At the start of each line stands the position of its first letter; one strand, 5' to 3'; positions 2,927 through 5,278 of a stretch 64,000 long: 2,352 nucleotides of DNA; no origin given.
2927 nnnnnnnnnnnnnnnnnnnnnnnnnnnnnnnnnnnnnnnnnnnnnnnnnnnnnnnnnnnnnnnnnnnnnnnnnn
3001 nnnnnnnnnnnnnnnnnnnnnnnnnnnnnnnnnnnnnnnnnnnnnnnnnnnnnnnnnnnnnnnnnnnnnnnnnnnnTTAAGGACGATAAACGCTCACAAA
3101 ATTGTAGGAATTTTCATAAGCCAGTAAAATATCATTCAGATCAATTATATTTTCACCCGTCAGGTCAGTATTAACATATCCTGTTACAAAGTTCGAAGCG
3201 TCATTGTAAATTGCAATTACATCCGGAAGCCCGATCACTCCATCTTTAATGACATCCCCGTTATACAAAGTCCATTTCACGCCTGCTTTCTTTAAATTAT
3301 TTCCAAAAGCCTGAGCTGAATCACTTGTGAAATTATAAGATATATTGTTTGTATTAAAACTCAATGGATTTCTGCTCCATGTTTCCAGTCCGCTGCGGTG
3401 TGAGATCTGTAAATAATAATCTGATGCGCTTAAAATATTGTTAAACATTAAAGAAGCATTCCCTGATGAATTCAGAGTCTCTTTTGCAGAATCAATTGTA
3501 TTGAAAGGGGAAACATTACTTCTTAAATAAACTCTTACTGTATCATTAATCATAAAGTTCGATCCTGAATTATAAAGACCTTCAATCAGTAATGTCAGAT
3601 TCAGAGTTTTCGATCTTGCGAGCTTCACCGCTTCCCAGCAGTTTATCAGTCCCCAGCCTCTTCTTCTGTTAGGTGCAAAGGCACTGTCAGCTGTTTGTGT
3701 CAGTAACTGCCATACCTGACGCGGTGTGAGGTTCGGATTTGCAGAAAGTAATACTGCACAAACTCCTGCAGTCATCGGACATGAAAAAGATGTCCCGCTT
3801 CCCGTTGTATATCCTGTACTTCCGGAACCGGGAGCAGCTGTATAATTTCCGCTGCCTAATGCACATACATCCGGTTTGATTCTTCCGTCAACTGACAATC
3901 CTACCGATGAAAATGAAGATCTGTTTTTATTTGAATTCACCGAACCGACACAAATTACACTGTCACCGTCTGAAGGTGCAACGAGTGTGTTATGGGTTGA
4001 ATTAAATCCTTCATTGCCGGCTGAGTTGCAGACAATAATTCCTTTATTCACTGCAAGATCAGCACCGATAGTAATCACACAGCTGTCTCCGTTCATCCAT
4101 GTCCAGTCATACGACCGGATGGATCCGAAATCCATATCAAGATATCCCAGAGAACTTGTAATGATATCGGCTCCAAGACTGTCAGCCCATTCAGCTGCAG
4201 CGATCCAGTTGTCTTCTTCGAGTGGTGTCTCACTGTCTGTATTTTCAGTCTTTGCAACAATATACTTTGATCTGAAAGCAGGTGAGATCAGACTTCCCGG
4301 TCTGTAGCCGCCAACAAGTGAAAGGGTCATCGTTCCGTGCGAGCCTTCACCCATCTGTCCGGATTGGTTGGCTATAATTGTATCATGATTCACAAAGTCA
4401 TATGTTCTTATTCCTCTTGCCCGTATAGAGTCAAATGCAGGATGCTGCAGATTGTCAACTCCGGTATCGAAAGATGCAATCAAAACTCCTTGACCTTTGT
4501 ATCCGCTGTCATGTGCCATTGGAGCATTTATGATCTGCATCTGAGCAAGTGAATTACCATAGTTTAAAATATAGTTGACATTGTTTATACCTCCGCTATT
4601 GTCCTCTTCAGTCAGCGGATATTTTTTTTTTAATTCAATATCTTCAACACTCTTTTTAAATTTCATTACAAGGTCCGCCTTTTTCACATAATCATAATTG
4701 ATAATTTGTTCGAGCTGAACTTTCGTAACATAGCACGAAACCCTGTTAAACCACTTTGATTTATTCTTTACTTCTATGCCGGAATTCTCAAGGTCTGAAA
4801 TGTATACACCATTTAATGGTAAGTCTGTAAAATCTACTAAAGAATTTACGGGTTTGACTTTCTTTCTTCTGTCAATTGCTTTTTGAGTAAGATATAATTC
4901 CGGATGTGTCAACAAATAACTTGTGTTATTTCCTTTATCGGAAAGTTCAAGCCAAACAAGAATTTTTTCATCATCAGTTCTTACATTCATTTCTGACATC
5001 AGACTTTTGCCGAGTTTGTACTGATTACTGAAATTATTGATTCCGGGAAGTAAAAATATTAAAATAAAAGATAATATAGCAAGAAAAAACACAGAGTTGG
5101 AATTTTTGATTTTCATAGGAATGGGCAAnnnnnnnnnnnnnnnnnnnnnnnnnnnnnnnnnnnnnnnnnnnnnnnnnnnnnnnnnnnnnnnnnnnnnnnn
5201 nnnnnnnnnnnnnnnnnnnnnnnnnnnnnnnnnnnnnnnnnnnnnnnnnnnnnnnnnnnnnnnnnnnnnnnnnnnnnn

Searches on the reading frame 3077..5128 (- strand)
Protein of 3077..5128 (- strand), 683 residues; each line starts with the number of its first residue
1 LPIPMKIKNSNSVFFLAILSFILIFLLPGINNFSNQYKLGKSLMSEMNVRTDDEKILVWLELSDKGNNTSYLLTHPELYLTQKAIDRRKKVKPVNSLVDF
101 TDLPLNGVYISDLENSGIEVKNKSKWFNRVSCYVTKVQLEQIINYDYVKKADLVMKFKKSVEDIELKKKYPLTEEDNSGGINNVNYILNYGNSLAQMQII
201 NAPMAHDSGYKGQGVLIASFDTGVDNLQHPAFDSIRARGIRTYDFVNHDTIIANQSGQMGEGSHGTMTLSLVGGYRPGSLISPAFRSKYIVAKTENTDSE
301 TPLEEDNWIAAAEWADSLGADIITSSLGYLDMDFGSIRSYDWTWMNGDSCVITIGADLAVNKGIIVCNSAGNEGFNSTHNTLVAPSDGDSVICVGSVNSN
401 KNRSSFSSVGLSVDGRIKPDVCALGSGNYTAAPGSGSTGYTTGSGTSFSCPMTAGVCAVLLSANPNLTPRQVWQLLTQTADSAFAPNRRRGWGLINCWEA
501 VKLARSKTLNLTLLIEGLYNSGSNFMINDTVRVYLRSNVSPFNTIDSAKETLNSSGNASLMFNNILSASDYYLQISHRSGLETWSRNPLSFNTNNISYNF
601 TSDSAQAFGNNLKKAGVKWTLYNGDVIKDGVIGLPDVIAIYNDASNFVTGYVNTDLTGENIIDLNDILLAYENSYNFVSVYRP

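Call 79: search_protein_families(library=pfam, proteins=[window:3077-5128:-], max_evalue=0.001)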
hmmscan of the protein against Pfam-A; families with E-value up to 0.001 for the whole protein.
window:3077-5128:- (683 aa): 1 family
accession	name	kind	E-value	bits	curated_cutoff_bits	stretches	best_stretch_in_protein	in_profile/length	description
PF00082.27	Peptidase_S8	-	5.2e-39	134.7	21.8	1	212-493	1-288/288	Subtilase family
